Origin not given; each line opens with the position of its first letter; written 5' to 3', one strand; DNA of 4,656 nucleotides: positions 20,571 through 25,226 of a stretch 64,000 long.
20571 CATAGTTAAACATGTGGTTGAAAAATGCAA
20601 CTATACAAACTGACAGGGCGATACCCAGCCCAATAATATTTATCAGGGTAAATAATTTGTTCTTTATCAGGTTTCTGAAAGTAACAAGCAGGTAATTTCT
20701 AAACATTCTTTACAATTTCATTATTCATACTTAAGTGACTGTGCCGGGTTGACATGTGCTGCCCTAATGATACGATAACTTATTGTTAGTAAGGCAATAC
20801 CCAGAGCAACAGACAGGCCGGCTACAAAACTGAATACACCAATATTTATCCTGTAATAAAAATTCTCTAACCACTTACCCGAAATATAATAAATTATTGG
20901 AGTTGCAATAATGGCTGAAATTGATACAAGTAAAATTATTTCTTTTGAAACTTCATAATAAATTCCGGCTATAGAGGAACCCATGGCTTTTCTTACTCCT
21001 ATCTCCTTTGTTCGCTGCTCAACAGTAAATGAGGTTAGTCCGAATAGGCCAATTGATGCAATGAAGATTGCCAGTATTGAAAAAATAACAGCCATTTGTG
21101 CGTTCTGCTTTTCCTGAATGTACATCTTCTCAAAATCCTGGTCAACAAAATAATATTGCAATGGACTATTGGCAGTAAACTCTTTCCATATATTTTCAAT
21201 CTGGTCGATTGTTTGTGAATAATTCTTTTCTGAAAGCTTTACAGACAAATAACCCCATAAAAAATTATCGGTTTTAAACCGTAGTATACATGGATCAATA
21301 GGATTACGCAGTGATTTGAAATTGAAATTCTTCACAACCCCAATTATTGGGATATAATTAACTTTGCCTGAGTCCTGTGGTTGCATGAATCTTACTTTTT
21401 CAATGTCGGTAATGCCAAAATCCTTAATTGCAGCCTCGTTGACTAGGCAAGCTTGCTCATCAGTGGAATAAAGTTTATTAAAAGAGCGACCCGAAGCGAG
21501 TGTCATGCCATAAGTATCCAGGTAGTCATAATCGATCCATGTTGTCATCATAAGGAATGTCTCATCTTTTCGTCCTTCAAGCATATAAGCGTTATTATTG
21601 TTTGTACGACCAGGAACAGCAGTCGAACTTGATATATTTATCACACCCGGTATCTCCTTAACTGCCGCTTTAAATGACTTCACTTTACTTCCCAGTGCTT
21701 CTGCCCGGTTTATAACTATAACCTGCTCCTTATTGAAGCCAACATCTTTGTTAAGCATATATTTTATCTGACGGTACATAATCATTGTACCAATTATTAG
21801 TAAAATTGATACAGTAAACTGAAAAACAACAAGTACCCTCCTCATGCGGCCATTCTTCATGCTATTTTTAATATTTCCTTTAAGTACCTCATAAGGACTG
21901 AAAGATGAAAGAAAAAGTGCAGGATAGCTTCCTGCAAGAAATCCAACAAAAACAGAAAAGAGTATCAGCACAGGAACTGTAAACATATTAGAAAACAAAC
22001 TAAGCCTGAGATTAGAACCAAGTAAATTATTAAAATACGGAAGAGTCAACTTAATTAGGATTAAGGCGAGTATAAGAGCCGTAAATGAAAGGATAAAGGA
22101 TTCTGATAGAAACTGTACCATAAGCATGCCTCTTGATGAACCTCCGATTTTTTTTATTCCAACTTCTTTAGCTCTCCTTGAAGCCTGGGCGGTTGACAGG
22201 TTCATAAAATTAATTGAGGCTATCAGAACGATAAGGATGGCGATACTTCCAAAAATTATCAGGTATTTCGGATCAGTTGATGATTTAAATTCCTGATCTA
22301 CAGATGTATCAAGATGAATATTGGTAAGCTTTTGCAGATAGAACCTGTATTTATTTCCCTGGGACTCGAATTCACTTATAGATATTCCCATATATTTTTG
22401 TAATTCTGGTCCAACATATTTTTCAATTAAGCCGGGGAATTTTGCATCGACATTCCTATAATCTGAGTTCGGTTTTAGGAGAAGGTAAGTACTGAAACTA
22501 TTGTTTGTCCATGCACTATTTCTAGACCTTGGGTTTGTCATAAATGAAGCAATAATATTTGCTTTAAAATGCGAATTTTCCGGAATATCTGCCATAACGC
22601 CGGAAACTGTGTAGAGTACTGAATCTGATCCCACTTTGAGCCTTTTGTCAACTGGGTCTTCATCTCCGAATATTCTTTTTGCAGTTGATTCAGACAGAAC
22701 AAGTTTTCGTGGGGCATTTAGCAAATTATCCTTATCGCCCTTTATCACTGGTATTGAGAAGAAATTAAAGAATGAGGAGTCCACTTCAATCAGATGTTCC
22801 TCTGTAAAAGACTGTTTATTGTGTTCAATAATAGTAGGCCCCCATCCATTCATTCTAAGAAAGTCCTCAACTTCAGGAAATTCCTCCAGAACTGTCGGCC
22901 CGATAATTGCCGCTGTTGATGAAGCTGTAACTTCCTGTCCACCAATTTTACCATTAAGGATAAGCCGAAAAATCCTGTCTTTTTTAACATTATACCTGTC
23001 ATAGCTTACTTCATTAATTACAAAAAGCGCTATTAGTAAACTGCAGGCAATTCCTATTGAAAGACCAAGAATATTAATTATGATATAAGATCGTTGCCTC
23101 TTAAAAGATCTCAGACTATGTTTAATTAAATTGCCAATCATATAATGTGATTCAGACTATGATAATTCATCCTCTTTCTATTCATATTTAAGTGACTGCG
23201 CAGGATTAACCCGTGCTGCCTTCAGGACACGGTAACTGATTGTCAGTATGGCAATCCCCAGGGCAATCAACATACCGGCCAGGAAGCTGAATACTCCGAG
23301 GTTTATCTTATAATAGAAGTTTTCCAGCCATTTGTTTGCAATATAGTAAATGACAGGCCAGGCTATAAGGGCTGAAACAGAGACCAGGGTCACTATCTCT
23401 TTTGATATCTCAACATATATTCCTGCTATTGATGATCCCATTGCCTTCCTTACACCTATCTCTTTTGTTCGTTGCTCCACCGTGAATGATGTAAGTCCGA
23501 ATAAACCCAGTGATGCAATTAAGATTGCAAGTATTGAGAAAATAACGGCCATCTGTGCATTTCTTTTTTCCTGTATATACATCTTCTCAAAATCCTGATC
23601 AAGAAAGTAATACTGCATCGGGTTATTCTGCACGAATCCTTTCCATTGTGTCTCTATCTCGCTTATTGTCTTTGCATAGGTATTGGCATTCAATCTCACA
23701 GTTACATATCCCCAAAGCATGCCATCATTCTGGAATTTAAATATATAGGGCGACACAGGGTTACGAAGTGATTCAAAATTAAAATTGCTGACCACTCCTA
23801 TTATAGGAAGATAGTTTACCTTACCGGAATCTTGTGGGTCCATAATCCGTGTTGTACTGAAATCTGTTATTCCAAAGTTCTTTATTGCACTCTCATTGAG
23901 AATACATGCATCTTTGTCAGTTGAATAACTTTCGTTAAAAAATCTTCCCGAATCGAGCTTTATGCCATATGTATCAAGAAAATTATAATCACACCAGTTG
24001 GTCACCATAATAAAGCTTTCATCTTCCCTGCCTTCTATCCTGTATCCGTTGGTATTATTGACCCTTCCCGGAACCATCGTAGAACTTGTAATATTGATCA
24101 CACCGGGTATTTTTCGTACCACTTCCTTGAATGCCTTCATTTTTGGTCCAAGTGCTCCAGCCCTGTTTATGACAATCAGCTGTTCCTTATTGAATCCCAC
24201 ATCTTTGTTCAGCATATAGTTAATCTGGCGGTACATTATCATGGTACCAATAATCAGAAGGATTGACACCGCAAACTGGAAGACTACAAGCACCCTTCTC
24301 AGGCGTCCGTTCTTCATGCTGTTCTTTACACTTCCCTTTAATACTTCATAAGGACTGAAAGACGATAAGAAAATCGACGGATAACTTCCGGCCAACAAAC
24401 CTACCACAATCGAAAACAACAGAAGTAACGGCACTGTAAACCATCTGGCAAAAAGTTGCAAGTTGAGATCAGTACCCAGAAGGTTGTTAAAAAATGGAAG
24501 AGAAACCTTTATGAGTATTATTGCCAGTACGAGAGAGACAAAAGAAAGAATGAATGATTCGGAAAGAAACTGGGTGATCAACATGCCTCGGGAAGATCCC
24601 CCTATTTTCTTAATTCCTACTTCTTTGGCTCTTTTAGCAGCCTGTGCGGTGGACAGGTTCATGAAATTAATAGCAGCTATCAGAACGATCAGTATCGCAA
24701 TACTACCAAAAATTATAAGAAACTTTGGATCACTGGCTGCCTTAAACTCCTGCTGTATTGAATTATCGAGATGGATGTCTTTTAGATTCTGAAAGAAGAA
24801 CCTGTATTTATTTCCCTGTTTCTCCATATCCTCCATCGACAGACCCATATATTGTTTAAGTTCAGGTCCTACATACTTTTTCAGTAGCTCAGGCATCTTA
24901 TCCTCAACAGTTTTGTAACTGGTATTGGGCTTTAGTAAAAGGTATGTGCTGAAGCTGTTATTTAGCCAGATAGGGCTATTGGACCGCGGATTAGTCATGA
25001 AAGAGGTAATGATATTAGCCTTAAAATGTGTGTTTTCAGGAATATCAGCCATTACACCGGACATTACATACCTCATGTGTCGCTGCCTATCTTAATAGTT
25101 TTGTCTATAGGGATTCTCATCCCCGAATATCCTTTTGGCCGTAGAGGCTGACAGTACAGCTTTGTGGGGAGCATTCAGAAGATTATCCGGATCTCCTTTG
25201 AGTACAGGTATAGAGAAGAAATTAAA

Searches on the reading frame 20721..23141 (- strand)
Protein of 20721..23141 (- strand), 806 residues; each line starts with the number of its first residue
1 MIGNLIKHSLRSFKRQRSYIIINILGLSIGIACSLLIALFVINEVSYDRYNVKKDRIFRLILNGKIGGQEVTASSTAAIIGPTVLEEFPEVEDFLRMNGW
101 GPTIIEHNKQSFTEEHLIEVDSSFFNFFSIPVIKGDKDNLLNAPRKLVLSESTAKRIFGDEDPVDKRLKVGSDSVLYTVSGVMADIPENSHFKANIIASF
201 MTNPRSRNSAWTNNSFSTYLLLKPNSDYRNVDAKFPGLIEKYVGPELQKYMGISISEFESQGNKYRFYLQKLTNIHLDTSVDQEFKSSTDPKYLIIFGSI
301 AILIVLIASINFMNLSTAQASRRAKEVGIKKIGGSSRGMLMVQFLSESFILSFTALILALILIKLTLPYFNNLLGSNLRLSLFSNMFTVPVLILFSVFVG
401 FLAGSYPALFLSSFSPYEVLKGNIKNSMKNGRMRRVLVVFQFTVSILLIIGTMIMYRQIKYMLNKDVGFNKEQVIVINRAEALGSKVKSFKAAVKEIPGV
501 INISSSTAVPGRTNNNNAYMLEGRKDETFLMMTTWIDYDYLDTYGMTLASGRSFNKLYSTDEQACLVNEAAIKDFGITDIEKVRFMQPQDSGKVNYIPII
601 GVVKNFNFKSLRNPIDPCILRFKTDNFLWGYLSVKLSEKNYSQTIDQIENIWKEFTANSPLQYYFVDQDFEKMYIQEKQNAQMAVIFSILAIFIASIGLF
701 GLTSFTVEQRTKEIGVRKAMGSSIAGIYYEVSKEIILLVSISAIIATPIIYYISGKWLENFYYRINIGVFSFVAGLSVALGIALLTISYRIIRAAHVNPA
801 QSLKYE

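Call 44: search_protein_families(library=pfam, proteins=[window:20721-23141:-], max_evalue=0.001)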
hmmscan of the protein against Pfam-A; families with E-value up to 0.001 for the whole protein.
window:20721-23141:- (806 aa): 2 families
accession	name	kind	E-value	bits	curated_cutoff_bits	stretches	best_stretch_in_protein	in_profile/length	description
PF02687.27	FtsX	-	1.6e-24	86.7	25.5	2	299-416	2-120/120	FtsX-like permease C-terminal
PF12704.14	MacB_PCD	-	9.6e-24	85.3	27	1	21-233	2-202/207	MacB-like periplasmic core domain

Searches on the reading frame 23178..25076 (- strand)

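Call 44: search_protein_families(library=pfam, proteins=[window:23178-25076:-], max_evalue=0.001)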
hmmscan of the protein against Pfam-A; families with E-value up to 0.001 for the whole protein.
window:23178-25076:- (632 aa): 2 families
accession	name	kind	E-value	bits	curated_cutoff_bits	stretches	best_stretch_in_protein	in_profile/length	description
PF02687.27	FtsX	-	2e-27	96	25.5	2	125-242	2-120/120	FtsX-like permease C-terminal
PF12704.14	MacB_PCD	-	1.2e-05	26.1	27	1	269-432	9-157/207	MacB-like periplasmic core domain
